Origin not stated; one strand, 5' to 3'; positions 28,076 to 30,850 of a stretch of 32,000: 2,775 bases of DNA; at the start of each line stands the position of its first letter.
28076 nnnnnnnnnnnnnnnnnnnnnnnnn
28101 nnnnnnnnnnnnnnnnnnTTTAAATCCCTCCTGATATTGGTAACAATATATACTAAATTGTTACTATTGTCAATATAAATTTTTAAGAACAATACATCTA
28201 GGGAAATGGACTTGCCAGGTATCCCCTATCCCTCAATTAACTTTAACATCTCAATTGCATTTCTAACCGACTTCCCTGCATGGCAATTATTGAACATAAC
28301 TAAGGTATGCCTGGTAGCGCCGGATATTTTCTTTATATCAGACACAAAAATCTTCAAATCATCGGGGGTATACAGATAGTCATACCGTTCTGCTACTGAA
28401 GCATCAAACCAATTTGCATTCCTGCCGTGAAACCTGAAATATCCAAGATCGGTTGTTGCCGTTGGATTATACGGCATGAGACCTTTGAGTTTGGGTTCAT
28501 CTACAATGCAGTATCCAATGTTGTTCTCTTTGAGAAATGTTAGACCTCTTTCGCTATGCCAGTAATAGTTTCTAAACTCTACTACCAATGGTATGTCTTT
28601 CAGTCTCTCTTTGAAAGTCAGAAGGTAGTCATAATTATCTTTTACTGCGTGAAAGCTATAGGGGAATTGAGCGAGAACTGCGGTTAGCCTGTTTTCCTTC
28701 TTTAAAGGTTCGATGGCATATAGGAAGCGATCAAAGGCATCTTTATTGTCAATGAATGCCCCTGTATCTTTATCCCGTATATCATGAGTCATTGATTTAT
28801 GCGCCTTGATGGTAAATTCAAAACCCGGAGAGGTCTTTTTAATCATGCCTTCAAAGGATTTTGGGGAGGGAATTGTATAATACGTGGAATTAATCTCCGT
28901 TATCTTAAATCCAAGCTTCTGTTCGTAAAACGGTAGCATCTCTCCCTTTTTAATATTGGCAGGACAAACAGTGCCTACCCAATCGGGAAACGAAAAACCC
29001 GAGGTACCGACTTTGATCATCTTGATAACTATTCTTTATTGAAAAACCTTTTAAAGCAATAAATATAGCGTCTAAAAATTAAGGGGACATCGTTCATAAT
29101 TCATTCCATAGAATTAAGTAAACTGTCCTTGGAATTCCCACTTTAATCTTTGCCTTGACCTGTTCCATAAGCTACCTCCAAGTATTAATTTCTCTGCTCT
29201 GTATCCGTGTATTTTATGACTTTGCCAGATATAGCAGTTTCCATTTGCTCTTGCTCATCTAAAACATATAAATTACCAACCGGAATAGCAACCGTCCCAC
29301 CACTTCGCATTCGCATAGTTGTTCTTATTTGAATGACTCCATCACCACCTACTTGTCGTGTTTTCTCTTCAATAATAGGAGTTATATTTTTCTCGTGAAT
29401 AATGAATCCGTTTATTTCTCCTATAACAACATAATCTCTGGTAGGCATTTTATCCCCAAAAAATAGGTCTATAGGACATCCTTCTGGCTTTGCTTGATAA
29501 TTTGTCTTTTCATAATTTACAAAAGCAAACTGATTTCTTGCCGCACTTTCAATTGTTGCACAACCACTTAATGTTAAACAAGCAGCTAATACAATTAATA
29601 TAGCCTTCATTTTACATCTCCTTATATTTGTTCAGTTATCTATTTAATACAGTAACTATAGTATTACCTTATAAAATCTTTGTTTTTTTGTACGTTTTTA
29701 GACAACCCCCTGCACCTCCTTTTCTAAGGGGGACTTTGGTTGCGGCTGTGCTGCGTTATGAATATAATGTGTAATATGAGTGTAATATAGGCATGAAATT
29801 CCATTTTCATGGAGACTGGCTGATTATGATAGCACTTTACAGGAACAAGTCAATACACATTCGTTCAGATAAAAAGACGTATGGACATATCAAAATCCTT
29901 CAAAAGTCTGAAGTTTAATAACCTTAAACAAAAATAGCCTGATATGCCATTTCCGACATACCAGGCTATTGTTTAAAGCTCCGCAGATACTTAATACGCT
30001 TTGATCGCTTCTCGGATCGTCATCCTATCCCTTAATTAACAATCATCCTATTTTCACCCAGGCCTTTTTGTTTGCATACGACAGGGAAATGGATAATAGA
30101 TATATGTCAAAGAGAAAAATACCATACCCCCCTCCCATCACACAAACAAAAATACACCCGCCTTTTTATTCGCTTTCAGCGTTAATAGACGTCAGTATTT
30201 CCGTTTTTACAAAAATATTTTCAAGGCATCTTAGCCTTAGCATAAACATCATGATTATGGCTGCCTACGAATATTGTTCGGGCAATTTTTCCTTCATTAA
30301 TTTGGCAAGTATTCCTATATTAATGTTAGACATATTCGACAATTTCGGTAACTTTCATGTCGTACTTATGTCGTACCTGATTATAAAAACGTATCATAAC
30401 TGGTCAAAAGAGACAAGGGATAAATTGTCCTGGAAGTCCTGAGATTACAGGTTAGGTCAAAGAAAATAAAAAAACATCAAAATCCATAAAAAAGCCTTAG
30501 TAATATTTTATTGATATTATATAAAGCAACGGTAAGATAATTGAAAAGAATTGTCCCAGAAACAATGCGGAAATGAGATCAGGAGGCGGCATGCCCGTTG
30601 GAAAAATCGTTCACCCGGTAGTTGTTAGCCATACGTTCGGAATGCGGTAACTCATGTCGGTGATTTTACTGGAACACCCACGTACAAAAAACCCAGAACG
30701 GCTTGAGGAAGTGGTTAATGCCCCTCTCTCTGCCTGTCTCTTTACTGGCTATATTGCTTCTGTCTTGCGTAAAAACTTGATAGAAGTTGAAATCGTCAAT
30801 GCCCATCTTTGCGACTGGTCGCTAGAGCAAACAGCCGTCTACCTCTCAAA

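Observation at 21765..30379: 8.6-kb integrative element with a satellite-like backbone and mostly uncharacterised cargo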

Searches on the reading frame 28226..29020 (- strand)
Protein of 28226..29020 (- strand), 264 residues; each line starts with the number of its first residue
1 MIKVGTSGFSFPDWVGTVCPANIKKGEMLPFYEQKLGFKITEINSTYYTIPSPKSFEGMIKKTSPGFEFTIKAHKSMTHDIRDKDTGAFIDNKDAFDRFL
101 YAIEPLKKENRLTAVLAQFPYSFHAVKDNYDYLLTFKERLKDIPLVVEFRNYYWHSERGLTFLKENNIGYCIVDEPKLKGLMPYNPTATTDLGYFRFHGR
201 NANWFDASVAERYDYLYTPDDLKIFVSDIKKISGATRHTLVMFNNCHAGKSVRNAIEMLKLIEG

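Call 10: search_protein_families(library=pfam, proteins=[window:28226-29020:-], max_evalue=0.01)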
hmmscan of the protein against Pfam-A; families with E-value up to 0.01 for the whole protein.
window:28226-29020:- (264 aa): 1 family
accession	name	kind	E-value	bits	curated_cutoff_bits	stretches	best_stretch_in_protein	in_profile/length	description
PF01904.24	DUF72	-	1.9e-56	192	25.3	1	20-260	2-216/217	Protein of unknown function DUF72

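Call 12: search_protein_families(library=phrogs, proteins=[window:28226-29020:-], max_evalue=0.01)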
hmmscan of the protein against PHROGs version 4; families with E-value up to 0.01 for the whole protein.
window:28226-29020:- (264 aa): 1 family
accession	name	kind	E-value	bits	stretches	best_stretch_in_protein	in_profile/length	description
phrog_9933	-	unknown function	6.7e-16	59.2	1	17-172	14-163/278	-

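Call 13: search_protein_families(library=padloc, proteins=[window:28226-29020:-], max_evalue=0.01)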
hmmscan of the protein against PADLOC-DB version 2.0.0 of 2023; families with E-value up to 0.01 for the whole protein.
window:28226-29020:- (264 aa): 0 families

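Call 81: search_protein_families(library=ncbifam, proteins=[window:28226-29020:-], max_evalue=0.01)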
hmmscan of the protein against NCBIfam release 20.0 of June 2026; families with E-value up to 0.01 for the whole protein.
window:28226-29020:- (264 aa): 1 family
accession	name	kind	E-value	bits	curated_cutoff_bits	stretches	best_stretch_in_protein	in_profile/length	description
NF007637.0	PRK10302.1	equivalog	0.00031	20.1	412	1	37-138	28-119/272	hypothetical protein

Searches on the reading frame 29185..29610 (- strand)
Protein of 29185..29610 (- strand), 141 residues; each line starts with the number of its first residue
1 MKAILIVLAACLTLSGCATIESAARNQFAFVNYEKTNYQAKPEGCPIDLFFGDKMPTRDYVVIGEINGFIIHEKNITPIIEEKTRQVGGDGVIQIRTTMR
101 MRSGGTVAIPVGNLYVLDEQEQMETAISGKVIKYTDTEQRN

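Call 10: search_protein_families(library=pfam, proteins=[window:29185-29610:-], max_evalue=0.01)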
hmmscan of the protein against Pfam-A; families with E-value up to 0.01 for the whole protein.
window:29185-29610:- (141 aa): 0 families

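Call 12: search_protein_families(library=phrogs, proteins=[window:29185-29610:-], max_evalue=0.01)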
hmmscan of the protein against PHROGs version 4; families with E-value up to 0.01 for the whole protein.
window:29185-29610:- (141 aa): 2 families
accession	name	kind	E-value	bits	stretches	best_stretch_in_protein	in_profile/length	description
phrog_1119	-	moron, auxiliary metabolic gene and host takeover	0.002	19.5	1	1-22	1-23/78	Cor superinfection exclusion protein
phrog_20914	-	unknown function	0.0064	17.5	0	1-24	3-26/112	-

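Call 13: search_protein_families(library=padloc, proteins=[window:29185-29610:-], max_evalue=0.01)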
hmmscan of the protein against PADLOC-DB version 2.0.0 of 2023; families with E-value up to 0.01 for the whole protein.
window:29185-29610:- (141 aa): 0 families

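Call 57: find_encoding_contigs(protein=window:29185-29610:-, flank=10000, max_places=10)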
Protein window:29185-29610:- (141 aa): 23 contigs read that carry it; 10 places shown.
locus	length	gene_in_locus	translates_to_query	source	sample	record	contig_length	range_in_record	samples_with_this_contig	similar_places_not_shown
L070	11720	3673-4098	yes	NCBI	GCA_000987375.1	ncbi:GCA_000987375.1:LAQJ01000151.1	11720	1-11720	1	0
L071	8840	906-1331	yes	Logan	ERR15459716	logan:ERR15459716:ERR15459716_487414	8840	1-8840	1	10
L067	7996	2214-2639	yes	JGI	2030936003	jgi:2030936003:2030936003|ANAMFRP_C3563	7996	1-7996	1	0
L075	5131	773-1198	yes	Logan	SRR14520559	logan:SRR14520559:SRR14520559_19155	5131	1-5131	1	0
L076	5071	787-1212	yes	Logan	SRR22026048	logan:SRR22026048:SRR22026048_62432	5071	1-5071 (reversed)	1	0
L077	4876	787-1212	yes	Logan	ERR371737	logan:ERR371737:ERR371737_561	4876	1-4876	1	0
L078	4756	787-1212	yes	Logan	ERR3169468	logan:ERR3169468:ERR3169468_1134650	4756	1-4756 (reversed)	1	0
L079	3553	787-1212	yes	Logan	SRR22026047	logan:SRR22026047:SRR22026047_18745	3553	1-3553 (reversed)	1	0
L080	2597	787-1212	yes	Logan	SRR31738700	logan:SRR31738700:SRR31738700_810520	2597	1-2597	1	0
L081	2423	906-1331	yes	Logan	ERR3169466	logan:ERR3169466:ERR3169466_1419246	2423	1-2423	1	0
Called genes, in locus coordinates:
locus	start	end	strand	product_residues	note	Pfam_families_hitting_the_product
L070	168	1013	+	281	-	PF04055:Radical_SAM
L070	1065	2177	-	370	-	PF04055:Radical_SAM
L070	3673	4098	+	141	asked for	-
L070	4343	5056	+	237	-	PF01904:DUF72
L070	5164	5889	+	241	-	-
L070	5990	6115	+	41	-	-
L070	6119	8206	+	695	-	PF01807:Zn_ribbon_DnaG, PF13481:AAA_25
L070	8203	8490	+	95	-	-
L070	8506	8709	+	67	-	PF12728:HTH_17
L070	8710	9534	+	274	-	PF02086:MethyltransfD12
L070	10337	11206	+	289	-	PF24624:Int_N (weak), PF00589:Phage_integrase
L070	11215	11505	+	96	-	PF00589:Phage_integrase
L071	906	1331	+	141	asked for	-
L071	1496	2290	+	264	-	PF01904:DUF72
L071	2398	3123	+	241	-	-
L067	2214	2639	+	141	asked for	-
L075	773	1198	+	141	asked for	-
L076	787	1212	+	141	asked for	-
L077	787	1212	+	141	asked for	-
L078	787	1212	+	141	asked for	-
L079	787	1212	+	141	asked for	-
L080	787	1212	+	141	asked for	-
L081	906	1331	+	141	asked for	-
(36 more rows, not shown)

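Call 81: search_protein_families(library=ncbifam, proteins=[window:29185-29610:-], max_evalue=0.01)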
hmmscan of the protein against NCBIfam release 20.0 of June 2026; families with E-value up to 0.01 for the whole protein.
window:29185-29610:- (141 aa): 1 family
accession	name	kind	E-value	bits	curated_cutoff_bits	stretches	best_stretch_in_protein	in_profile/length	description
NF045606.1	lipo_J517_1871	equivalog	0.007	16.4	60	0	1-33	1-33/133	J517_1871 family lipoprotein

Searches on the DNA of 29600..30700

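Call 39: search_rna_families(source=window, start=29600, end=30700, threshold=evalue, max_evalue=1)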
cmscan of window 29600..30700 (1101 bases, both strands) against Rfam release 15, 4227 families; matches with E-value up to 1: 1.
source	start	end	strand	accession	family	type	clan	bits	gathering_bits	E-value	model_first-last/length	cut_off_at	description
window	29925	29978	-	RF00686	mir-338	Gene; miRNA;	-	19.9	57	0.65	1-69/69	no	mir-338 microRNA precursor family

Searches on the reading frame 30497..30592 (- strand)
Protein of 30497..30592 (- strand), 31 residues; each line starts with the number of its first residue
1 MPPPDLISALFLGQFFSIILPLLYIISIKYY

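Call 99: find_encoding_contigs(protein=window:30497-30592:-, flank=6000, max_places=10)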
Protein window:30497-30592:- (31 aa): no gene with exactly this product is on record in the collection.
